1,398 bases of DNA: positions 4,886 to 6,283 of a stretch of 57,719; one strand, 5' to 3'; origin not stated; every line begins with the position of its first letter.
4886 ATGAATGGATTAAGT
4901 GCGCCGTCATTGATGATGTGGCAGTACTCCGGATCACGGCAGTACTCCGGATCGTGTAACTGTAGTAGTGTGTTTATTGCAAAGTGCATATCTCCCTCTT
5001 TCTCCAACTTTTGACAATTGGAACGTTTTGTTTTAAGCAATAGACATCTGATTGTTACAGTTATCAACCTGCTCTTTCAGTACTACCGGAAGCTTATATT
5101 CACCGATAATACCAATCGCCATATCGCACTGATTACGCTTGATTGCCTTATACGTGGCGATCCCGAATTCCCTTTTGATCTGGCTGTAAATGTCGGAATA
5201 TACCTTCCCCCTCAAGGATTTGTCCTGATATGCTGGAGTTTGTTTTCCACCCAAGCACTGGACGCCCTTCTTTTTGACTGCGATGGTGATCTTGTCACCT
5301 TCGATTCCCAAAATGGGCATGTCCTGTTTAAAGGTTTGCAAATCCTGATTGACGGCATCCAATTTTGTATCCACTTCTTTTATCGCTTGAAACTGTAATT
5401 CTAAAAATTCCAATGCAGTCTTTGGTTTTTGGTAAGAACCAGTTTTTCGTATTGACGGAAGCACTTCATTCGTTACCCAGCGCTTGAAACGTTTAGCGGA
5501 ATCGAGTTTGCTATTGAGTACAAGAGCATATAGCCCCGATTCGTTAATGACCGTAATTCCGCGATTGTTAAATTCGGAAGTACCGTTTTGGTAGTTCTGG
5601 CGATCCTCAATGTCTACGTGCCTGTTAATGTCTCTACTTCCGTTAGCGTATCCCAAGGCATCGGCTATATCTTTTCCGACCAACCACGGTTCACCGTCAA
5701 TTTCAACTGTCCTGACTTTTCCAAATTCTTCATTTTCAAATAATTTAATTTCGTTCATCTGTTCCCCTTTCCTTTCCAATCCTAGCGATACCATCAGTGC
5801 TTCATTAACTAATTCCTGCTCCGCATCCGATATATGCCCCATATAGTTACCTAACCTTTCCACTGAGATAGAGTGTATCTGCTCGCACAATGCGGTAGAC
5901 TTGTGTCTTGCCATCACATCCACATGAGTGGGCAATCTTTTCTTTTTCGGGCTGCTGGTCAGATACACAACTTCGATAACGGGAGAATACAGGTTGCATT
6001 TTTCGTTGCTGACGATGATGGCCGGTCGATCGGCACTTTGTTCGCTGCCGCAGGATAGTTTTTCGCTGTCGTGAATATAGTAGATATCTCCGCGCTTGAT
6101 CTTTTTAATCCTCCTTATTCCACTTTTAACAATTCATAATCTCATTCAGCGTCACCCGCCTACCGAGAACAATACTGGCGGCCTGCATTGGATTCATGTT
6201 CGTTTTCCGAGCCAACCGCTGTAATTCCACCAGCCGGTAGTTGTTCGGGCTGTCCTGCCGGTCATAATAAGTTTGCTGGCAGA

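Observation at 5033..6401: MazF/PemK toxin domain with no canonical start codon, fused in frame to a Bro-N/ORF6C protein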

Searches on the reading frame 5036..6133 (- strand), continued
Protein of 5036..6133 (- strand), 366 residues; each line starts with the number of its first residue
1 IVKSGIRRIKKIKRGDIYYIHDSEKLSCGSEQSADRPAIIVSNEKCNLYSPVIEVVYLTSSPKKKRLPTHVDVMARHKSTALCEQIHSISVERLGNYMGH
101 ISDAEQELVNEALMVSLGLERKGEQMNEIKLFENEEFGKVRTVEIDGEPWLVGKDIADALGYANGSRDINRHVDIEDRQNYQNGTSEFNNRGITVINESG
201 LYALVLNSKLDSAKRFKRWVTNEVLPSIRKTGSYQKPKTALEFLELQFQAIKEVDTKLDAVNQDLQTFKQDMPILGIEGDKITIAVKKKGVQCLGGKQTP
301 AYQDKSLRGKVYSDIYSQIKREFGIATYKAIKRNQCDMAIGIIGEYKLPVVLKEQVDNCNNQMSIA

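Call 87: fold_search(model_id=the predicted structure, library=pdb)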
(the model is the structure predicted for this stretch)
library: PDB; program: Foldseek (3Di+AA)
matches with E <= 10: 473; with E <= 0.001: 129
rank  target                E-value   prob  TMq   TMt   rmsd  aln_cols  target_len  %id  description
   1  4mzp_C                4.0e-10  1.00  0.28  0.81   3.0       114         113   37  MazF from S. aureus crystal form III, C2221, 2.7 A (released 2014-05-21)
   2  4mzp_E                5.0e-10  1.00  0.28  0.83   3.0       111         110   38  MazF from S. aureus crystal form III, C2221, 2.7 A (released 2014-05-21)
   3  4mzm_A                5.6e-10  1.00  0.28  0.80   3.0       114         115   37  MazF from S. aureus crystal form I, P212121, 2.1 A (released 2014-05-28)
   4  4of1_A                6.6e-10  1.00  0.27  0.78   3.2       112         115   37  crystal structure of toxin from staphylococcus aureus Mu50 (released 2015-01-14)
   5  1ne8                  7.4e-10  1.00  0.28  0.79   3.2       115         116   36  YDCE protein from Bacillus subtilis (released 2003-01-14)
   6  7bxy                  8.2e-10  1.00  0.28  0.80   3.1       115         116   36  mRNA interferase from Bacillus cereus (released 2021-04-28)
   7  9g1y_B                9.2e-10  1.00  0.27  0.79   3.2       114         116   37  Staphycoccus aureus MazF in complex with Nabobody 3 (released 2024-07-24)
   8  4mzp_B                9.7e-10  1.00  0.27  0.78   3.1       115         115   36  MazF from S. aureus crystal form III, C2221, 2.7 A (released 2014-05-21)
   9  9g7k_E                1.0e-09  1.00  0.27  0.77   3.3       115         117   36  Staphylococcus aureus MazF in complex with Nanobody 12 (released 2024-07-31)
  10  9g48_B                1.1e-09  1.00  0.26  0.77   3.1       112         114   37  Staphylococcus aureus MazF in complex with Nanobody 6 (released 2024-07-24)
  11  4mzp_A                1.1e-09  1.00  0.27  0.79   3.1       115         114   36  MazF from S. aureus crystal form III, C2221, 2.7 A (released 2014-05-21)
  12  9g48_A                1.3e-09  1.00  0.27  0.76   3.3       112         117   36  Staphylococcus aureus MazF in complex with Nanobody 6 (released 2024-07-24)
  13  4mzt_A                1.3e-09  1.00  0.27  0.80   3.0       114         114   37  MazF from S. aureus crystal form II, C2221, 2.3 A (released 2014-05-21)
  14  4hke_A                1.3e-09  1.00  0.27  0.76   3.3       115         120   36  Crystal Structure of MoxT of Bacillus anthracis (released 2013-11-13)
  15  4mzm_B                1.4e-09  1.00  0.26  0.80   3.2       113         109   37  MazF from S. aureus crystal form I, P212121, 2.1 A (released 2014-05-28)
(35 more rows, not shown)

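Call 90: search_dna_similar(query=window:5036-6100:-, collection=phages, mode=protein, max_rows=15)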
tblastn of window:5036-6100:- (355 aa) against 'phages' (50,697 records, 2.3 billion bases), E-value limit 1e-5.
Records with a match: 1366; places in all: 1396; records where one place covers at least 80% of the query: 0.
Best place of each record, by identity: 60-80% 1; <60% 1365.
By first word of the organism name: Mycobacterium 285; Staphylococcus 228; Streptococcus 117; Paenibacillus 71; Bacteriophage 63; Lactobacillus 60; Bacillus 57; Vibrio 49; Gordonia 43; Pseudomonas 42; and 80 more.
By host as written in the record: Mycobacterium smegmatis mc2 155 188; - 151; Staphylococcus aureus 75; Paenibacillus larvae 38; Mycobacterium smegmatis mc#155 35; Pseudomonas aeruginosa 31; Gordonia terrae 3612 28; Lactococcus lactis 25; and 423 more.
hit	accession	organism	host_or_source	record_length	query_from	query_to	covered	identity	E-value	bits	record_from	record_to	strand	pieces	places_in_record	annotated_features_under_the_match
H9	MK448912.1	Streptococcus phage Javan340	Streptococcus mitis U-o8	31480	115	330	61%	46.8%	1e-50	186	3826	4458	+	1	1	antirepressor protein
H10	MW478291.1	Clostridium phage phiCp-D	Clostridium perfringens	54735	112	354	68%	38.4%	4e-44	168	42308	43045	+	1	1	tig: antirepressor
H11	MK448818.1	Streptococcus phage Javan597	Streptococcus suis YS39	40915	93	330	67%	39.0%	6e-41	159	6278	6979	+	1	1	antirepressor protein | hypothetical protein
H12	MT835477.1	Bacteriophage sp.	human fecal samples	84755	108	355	70%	36.3%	4e-39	153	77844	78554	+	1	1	record has no annotation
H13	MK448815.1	Streptococcus phage Javan585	Streptococcus suis S95N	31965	102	330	65%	39.1%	4e-34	139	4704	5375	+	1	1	antirepressor protein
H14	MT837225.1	Bacteriophage sp.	human fecal samples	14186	108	351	69%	36.6%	2e-39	154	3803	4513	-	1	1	record has no annotation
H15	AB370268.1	Staphylococcus phage phiMR11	Staphylococcus aureus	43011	109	336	64%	39.1%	9e-35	140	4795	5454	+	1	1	orf9: putative anti-repressor protein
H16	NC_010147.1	Staphylococcus phage phiMR11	Staphylococcus aureus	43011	109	336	64%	39.1%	9e-35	140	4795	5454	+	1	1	orf9: anti-repressor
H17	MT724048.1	Staphylococcus phage SAP3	Staphylococcus aureus D085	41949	102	335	66%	37.9%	9e-42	161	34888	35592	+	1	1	repressor protein | putative regulatory protein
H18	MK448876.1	Streptococcus phage Javan214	Streptococcus equinus Sb05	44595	111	352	68%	36.6%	6e-35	141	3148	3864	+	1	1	antirepressor protein | hypothetical protein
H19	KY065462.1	Streptococcus phage IPP21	Streptococcus pneumoniae 33B/2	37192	96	330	66%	37.0%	4e-35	141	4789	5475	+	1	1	hypothetical protein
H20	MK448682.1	Streptococcus phage Javan143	Streptococcus dysgalactiae ERR085067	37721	115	350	66%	36.8%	1e-34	140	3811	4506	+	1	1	antirepressor protein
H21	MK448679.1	Streptococcus phage Javan137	Streptococcus dysgalactiae ERR085045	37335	115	349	66%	37.0%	2e-34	140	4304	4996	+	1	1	antirepressor protein | hypothetical protein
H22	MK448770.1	Streptococcus phage Javan477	Streptococcus pyogenes ERR473551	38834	115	349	66%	37.0%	3e-34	139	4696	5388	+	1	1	antirepressor protein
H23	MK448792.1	Streptococcus phage Javan521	Streptococcus pyogenes MGAS8232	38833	115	349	66%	37.0%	3e-34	139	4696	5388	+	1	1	antirepressor protein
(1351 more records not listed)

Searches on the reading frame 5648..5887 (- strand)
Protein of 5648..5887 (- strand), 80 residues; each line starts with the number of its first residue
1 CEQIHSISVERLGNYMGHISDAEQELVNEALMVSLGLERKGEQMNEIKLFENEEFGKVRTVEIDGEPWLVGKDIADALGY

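Call 57: find_related_loci(query=A3, collection=metagenome_contigs, flank=2500)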
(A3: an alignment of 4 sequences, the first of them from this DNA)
Query A3 (80 aa) in metagenome_contigs; peptide patterns used: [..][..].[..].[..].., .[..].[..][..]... (x = any residue, [..] = any of these).
599 stretches matched a pattern (row limit reached: there are more); 531 encode a relative of the query (tblastn E <= 1e-3); the best 80 are kept; 80 distinct loci.
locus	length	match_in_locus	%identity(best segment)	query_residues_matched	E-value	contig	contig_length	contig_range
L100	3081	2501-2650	64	32-80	1e-18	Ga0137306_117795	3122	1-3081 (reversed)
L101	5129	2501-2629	72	38-80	2e-18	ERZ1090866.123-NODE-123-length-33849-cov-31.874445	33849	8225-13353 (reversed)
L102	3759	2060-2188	67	38-80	2e-18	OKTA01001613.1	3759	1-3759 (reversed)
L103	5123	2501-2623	71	40-80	4e-18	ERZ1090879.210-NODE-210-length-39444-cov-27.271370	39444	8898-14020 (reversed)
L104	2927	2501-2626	71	39-80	5e-18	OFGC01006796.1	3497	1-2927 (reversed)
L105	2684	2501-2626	71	39-80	5e-18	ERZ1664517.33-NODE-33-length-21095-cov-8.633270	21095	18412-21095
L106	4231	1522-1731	49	13-80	9e-18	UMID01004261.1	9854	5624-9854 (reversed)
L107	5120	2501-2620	73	41-80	9e-18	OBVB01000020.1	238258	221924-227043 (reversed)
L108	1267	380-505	69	39-80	1e-17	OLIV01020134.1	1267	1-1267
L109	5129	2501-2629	63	38-80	1e-17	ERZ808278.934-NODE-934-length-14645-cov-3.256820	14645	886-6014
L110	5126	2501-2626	71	39-80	1e-17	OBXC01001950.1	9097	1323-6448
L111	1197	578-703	71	39-80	2e-17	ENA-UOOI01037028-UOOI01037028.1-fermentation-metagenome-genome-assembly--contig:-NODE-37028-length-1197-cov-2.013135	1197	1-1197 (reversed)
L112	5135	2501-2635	69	36-80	2e-17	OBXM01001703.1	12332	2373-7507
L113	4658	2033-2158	69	39-80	2e-17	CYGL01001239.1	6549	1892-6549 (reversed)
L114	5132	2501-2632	70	37-80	3e-17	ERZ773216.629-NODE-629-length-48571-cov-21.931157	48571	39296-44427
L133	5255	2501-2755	46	3-80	7e-17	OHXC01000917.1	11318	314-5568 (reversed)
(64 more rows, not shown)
